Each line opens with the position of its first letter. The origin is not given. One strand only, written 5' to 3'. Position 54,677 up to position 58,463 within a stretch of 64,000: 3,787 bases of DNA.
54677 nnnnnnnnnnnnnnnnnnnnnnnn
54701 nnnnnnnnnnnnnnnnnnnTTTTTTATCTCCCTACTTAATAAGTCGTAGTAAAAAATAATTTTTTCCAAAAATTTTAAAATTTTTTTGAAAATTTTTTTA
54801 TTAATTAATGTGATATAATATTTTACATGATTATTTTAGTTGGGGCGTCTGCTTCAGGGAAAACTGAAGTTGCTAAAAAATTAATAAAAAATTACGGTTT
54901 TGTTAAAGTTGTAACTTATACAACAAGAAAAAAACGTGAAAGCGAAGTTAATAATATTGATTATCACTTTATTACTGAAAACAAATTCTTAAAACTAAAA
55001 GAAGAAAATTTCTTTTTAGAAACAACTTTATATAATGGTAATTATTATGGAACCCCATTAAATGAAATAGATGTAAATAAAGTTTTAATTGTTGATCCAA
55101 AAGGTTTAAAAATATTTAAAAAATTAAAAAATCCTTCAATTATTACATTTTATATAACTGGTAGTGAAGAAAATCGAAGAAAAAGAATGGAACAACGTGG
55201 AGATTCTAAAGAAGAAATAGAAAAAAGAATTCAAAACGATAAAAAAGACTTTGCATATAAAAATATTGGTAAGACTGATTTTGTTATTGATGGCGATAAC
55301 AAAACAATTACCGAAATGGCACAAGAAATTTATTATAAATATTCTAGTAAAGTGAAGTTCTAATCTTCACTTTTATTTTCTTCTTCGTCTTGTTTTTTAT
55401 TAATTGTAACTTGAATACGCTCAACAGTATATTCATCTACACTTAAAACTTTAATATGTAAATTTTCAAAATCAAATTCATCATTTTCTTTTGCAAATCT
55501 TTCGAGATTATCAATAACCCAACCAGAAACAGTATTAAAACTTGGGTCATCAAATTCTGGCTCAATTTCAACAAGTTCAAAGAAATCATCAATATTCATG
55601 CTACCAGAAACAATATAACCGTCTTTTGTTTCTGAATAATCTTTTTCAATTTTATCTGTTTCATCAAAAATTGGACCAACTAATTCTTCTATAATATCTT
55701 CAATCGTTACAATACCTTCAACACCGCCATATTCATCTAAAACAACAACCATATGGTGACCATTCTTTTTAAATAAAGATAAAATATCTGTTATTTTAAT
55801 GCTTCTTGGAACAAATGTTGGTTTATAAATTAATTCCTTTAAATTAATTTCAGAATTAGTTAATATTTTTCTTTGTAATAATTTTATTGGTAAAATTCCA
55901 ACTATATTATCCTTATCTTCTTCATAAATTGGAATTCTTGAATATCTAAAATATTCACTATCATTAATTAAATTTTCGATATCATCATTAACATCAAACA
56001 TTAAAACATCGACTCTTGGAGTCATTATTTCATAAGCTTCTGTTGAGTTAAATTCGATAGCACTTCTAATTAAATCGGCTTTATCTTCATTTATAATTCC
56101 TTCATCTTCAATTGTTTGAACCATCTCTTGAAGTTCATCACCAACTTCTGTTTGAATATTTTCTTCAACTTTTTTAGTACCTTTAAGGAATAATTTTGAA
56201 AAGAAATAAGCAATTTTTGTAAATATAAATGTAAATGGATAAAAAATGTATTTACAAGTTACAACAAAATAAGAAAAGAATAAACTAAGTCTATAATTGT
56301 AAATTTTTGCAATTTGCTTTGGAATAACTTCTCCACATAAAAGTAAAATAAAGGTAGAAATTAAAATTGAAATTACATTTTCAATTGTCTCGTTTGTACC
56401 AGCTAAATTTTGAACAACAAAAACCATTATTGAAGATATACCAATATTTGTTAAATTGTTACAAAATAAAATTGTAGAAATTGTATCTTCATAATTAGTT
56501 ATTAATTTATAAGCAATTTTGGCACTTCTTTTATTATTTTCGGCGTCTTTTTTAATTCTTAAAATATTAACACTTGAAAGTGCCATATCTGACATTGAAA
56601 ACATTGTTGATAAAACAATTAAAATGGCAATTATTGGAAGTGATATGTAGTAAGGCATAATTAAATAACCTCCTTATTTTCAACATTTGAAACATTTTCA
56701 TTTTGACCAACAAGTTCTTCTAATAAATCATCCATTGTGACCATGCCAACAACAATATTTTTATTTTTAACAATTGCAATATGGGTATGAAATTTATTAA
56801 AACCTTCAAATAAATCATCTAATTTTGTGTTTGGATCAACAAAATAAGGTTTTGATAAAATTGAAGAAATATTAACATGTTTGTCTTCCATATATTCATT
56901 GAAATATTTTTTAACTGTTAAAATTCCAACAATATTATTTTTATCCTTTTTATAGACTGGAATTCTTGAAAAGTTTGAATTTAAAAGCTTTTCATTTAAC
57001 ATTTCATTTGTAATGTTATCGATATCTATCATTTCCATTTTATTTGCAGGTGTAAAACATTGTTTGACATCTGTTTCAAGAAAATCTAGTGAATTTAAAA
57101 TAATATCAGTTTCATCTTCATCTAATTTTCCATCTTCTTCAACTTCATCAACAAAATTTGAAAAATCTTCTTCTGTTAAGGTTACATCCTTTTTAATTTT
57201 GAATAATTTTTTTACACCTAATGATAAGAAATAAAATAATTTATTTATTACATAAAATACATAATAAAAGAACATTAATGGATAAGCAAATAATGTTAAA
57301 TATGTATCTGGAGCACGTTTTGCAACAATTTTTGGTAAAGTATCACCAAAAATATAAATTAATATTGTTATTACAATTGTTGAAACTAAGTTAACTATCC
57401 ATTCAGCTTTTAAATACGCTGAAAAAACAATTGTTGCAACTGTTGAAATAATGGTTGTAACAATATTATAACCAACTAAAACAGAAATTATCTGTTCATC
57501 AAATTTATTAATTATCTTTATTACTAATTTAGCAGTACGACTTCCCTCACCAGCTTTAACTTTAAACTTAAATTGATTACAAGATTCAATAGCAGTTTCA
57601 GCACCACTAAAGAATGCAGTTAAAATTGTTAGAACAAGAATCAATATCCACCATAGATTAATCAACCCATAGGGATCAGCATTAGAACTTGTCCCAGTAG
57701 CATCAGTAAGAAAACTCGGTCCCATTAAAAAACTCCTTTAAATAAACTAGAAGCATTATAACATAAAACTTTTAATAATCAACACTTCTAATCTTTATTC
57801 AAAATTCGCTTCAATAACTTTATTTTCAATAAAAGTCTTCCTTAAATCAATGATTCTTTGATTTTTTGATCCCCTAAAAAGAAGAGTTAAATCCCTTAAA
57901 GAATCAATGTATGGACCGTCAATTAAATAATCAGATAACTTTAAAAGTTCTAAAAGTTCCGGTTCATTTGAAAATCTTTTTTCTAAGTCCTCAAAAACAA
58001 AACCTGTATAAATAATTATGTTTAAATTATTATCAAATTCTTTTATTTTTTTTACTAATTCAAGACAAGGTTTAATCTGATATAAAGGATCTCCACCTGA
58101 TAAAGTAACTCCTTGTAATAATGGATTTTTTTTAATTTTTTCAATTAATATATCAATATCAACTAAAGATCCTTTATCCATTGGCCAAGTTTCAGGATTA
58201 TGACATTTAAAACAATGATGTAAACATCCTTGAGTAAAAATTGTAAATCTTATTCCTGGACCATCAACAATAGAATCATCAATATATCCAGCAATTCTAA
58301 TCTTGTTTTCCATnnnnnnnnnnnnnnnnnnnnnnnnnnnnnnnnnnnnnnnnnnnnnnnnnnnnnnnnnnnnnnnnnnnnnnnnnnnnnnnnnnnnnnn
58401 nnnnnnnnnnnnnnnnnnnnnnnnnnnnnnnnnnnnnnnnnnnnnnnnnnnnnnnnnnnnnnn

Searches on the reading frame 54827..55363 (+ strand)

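Call 79: search_protein_families(library=pfam, proteins=[window:54827-55363:+], max_evalue=0.00001)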
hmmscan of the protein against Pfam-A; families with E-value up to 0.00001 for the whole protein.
window:54827-55363:+ (178 aa): 2 families
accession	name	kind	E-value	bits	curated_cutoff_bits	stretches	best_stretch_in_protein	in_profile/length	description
PF00625.27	Guanylate_kin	-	2.7e-24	86.3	25.2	1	2-158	5-167/182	Guanylate kinase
PF13238.12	AAA_18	-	8.6e-07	29.9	29.4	1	2-134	1-121/128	AAA domain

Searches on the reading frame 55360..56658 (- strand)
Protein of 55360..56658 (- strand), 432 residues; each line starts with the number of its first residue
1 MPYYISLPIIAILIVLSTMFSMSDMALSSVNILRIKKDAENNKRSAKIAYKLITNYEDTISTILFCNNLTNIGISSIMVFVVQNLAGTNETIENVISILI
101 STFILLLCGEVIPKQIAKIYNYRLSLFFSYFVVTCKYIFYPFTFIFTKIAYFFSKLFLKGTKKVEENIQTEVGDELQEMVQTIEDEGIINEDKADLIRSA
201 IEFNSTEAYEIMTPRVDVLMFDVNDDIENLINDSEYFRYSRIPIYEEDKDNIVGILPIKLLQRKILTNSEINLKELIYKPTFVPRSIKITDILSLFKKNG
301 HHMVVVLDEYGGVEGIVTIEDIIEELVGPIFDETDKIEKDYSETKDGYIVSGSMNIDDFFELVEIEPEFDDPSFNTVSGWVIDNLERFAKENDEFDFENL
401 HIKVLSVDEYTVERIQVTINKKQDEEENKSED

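Call 79: search_protein_families(library=pfam, proteins=[window:55360-56658:-], max_evalue=0.00001)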
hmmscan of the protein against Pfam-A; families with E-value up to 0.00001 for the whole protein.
window:55360-56658:- (432 aa): 3 families
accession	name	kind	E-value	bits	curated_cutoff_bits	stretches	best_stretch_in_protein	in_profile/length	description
PF01595.25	CNNM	-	4.3e-41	141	28.4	1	9-192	2-180/181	Cyclin M transmembrane N-terminal domain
PF03471.22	CorC_HlyC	-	1.8e-16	60.3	27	1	345-420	5-80/81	Transporter associated domain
PF00571.33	CBS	-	6.3e-14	52.5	24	1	279-327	8-56/57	CBS domain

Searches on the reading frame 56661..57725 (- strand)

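Call 79: search_protein_families(library=pfam, proteins=[window:56661-57725:-], max_evalue=0.00001)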
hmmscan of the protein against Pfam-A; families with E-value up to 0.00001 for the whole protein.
window:56661-57725:- (354 aa): 2 families
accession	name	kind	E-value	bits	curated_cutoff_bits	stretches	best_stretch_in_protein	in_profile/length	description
PF01595.25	CNNM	-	2.6e-39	135.2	28.4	1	27-205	1-181/181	Cyclin M transmembrane N-terminal domain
PF00571.33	CBS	-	9.5e-14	51.9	24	1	287-339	2-56/57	CBS domain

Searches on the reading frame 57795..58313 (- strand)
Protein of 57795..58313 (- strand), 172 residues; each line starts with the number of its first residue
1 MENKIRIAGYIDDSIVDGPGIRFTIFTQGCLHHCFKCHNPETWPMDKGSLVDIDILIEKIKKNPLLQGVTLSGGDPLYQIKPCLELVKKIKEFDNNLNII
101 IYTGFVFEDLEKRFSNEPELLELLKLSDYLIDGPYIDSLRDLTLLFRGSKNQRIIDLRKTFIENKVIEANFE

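Call 79: search_protein_families(library=pfam, proteins=[window:57795-58313:-], max_evalue=0.00001)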
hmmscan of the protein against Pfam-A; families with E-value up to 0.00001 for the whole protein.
window:57795-58313:- (172 aa): 2 families
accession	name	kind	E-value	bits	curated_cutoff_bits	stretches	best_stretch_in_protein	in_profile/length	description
PF13353.11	Fer4_12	-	3.3e-37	128.3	22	1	16-155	1-137/137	4Fe-4S single cluster domain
PF04055.27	Radical_SAM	-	1.3e-07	32.4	29.5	1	25-125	2-98/166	Radical SAM superfamily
